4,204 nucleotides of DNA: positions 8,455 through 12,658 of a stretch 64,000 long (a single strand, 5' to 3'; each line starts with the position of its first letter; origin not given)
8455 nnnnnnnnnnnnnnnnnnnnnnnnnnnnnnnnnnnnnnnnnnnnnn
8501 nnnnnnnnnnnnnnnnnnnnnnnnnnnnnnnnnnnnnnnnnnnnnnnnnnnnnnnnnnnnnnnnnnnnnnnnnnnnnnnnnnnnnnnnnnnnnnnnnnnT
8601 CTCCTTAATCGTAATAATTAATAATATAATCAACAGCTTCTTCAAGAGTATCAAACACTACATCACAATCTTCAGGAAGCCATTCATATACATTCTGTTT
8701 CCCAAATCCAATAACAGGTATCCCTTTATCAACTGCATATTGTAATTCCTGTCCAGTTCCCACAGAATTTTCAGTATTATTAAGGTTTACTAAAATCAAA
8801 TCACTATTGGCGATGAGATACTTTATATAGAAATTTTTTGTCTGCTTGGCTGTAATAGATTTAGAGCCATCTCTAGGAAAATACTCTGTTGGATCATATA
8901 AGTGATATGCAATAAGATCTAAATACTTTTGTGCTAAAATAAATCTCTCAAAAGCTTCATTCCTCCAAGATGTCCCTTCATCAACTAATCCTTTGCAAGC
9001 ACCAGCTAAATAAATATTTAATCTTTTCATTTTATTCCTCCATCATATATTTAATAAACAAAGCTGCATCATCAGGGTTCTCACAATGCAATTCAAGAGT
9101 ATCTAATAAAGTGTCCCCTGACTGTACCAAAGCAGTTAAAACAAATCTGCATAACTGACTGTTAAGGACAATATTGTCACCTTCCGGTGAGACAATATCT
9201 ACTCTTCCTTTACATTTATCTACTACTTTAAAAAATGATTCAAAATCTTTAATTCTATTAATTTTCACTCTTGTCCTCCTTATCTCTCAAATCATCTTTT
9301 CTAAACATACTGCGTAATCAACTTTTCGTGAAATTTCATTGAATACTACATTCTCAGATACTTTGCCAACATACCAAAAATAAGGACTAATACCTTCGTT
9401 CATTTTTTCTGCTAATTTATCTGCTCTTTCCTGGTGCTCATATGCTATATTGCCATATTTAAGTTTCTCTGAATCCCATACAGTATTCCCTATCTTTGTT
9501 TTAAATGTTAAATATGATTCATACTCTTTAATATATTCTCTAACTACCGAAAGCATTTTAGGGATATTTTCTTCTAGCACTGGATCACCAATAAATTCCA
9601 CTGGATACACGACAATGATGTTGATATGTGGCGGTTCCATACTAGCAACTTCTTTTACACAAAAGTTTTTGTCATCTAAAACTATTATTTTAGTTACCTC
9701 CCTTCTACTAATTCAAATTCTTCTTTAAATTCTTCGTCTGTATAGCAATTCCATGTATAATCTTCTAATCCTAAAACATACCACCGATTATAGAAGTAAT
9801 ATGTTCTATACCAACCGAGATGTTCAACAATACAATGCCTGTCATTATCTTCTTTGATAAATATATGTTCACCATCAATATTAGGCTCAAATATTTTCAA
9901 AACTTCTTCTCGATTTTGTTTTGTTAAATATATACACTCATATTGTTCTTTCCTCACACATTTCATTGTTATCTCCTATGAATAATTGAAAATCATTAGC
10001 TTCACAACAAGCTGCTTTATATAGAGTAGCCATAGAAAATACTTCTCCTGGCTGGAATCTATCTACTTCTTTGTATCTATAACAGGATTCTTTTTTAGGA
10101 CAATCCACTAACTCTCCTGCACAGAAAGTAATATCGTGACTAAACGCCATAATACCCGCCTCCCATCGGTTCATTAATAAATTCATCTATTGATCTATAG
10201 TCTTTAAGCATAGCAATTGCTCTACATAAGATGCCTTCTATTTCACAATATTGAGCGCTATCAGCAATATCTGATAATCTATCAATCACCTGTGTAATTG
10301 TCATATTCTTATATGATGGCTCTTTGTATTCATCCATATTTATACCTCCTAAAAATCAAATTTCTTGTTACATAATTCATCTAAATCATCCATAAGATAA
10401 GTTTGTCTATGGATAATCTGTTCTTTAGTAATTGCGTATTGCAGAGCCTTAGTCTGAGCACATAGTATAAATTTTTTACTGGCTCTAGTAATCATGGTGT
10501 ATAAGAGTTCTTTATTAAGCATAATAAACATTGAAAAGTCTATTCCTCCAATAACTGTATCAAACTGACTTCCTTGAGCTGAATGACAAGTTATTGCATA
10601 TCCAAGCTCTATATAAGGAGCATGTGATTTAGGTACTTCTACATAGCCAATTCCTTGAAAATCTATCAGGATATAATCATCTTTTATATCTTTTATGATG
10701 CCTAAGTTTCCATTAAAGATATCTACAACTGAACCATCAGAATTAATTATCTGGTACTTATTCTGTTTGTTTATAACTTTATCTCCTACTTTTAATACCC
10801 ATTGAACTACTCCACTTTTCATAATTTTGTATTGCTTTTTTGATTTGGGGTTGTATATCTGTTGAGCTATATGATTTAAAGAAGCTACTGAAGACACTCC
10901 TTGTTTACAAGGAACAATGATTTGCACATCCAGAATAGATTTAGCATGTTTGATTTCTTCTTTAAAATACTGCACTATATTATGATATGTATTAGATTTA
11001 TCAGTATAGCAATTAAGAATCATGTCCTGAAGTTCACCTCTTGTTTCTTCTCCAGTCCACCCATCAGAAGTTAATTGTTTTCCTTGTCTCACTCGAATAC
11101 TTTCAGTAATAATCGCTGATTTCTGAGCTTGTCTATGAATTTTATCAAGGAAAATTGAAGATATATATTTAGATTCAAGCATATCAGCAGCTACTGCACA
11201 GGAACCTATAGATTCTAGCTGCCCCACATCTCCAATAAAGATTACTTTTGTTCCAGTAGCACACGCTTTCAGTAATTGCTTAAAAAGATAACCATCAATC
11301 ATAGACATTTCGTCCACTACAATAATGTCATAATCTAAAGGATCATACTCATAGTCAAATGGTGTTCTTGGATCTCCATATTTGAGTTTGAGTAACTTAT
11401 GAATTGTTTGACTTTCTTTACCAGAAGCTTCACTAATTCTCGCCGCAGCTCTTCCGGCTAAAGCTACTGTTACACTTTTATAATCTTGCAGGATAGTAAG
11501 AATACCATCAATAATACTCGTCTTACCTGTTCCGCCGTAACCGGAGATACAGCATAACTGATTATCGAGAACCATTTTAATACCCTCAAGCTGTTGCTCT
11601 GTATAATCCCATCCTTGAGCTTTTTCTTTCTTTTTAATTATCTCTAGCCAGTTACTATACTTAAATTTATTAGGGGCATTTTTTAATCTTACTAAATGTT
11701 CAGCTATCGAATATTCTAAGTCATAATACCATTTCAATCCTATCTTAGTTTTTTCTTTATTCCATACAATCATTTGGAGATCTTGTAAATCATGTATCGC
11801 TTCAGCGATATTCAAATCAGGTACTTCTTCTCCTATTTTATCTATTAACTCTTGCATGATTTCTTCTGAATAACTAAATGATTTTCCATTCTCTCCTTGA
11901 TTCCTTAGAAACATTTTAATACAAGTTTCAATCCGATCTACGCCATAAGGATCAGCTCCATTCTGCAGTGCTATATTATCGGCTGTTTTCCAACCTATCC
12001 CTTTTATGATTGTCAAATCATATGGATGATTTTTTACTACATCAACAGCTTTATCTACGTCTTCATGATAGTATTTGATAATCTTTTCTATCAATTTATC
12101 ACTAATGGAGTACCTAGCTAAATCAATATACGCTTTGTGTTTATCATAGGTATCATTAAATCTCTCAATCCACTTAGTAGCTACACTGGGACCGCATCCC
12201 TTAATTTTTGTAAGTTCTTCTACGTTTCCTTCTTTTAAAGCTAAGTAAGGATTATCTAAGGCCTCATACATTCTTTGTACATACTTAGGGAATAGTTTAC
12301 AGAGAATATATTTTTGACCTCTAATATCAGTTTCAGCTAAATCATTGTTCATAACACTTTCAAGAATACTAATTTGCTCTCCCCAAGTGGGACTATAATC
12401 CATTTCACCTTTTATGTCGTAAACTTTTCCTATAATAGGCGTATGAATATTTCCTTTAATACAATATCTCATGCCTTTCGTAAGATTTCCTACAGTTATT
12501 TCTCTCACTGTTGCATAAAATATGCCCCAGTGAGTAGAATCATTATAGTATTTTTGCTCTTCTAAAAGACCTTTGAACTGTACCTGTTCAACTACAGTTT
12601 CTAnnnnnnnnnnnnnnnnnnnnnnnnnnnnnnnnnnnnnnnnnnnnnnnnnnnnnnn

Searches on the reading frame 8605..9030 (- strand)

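Call 78: search_protein_families(library=pfam, proteins=[window:8605-9030:-], max_evalue=0.001)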
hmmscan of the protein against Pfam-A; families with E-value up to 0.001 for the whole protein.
window:8605-9030:- (141 aa): 1 family
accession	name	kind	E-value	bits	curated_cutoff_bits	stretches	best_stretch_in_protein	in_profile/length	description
PF05014.21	Nuc_deoxyrib_tr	-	5.3e-06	27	28.8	1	6-113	1-100/117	Nucleoside 2-deoxyribosyltransferase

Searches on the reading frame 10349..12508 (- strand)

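Call 13: search_protein_families(library=pfam, proteins=[window:10349-12508:-], max_evalue=0.001)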
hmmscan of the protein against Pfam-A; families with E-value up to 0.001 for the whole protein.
window:10349-12508:- (719 aa): 7 families
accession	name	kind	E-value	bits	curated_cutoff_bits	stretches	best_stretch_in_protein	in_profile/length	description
PF13604.12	AAA_30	-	9.6e-29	100.9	27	1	302-479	2-174/191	AAA domain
PF13245.12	AAA_19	-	1.6e-28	99.9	25.1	1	306-435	1-133/134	AAA domain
PF14490.11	HHH_RecD2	-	6.7e-16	58.4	27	1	123-210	5-91/92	ATP-dependent RecD2 DNA helicase HHH domain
PF13538.12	UvrD_C_2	-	3.9e-13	49.5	27.4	1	636-682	2-51/52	UvrD-like helicase C-terminal domain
PF18335.7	SH3_13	-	1.3e-09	38.1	41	1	544-616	1-64/65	ATP-dependent RecD-like DNA helicase SH3 domain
PF14520.12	HHH_5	-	4.1e-07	30.8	27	0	74-119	12-57/57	Helix-hairpin-helix domain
PF01443.25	Viral_helicase1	-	2.4e-06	28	21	0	320-434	2-100/228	Viral superfamily 1 RNA helicase core domain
